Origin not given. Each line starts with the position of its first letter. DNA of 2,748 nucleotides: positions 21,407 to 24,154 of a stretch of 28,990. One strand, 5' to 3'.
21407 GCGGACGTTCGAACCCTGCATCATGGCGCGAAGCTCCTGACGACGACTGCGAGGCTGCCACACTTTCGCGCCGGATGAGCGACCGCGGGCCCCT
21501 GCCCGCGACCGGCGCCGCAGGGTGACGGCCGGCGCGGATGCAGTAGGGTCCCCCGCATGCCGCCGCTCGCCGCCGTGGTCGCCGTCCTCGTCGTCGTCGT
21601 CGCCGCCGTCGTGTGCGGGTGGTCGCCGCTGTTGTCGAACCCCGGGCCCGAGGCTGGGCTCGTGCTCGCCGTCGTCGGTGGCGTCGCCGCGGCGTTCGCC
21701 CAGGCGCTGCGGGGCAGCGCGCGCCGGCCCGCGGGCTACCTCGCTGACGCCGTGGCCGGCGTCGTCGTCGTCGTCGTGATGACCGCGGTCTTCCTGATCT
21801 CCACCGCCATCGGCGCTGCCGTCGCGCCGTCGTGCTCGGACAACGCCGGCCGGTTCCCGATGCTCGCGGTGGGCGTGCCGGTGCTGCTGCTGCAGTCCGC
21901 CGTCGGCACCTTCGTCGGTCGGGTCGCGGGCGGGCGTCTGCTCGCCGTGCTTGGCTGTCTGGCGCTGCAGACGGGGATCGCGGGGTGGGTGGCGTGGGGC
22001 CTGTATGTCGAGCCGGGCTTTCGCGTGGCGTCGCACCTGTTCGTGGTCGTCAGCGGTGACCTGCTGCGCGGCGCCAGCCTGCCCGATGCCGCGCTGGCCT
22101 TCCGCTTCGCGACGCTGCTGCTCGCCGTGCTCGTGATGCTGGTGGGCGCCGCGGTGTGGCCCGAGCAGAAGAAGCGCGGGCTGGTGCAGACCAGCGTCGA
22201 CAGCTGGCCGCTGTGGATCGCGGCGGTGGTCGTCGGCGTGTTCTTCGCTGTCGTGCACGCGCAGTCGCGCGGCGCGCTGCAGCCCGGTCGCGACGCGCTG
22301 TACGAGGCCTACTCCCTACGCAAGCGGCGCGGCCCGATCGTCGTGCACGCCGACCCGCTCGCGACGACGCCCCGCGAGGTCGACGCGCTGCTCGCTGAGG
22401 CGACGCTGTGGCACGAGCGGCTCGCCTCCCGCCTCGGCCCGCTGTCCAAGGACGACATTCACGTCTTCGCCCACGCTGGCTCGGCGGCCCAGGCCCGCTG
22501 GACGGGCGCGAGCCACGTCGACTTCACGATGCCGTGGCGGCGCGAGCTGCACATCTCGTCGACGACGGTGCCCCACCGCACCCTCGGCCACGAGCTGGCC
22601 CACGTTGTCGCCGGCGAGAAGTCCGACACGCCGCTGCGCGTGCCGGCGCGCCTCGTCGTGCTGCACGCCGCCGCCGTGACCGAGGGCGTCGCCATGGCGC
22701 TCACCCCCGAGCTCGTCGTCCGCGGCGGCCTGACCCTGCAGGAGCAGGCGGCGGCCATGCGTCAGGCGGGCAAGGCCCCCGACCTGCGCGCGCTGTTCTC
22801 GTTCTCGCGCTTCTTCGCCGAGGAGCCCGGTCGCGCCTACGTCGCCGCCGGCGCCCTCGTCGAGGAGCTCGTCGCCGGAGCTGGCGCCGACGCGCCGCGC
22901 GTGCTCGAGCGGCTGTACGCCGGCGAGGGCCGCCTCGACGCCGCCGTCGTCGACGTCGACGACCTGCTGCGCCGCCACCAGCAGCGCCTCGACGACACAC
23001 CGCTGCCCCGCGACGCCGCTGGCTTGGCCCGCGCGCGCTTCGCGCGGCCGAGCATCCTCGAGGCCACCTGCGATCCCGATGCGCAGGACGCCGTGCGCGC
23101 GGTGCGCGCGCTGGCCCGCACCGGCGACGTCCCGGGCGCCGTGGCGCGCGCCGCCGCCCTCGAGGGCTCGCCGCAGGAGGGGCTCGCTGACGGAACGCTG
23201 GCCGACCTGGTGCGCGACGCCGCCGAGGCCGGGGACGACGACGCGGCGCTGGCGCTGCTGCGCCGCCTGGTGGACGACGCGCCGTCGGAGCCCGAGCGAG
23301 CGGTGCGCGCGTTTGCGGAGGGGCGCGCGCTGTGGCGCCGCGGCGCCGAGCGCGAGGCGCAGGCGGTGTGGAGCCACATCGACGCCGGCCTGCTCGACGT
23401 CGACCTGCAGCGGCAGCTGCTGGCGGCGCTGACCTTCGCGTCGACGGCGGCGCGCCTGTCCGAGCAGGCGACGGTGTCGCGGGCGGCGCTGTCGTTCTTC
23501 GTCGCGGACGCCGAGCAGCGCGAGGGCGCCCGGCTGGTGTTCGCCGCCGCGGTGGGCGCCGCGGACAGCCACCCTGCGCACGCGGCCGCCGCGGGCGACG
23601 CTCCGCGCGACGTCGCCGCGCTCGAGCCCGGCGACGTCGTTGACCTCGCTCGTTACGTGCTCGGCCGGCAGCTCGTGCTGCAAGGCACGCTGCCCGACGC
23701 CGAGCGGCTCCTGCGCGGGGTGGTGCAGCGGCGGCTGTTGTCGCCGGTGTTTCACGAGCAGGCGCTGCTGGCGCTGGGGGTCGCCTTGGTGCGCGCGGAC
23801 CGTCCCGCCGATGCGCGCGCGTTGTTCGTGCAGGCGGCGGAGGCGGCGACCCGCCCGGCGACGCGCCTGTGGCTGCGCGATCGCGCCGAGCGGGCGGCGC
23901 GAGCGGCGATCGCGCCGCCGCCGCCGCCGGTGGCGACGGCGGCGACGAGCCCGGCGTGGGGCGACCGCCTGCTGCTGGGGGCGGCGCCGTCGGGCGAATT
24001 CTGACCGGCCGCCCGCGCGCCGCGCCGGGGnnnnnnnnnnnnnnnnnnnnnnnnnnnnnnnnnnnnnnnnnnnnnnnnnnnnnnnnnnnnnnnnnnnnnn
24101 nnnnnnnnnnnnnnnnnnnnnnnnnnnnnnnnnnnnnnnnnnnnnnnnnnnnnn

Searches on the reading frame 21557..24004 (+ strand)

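Call 20: search_protein_families(library=pfam, proteins=[window:21557-24004:+], max_evalue=0.01)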
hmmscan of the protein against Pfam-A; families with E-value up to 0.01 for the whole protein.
window:21557-24004:+ (815 aa): 1 family
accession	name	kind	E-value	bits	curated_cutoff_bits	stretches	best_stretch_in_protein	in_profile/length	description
PF02517.21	Rce1-like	-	0.0011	19.7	22.4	1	186-237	3-55/93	Type II CAAX prenyl endopeptidase Rce1-like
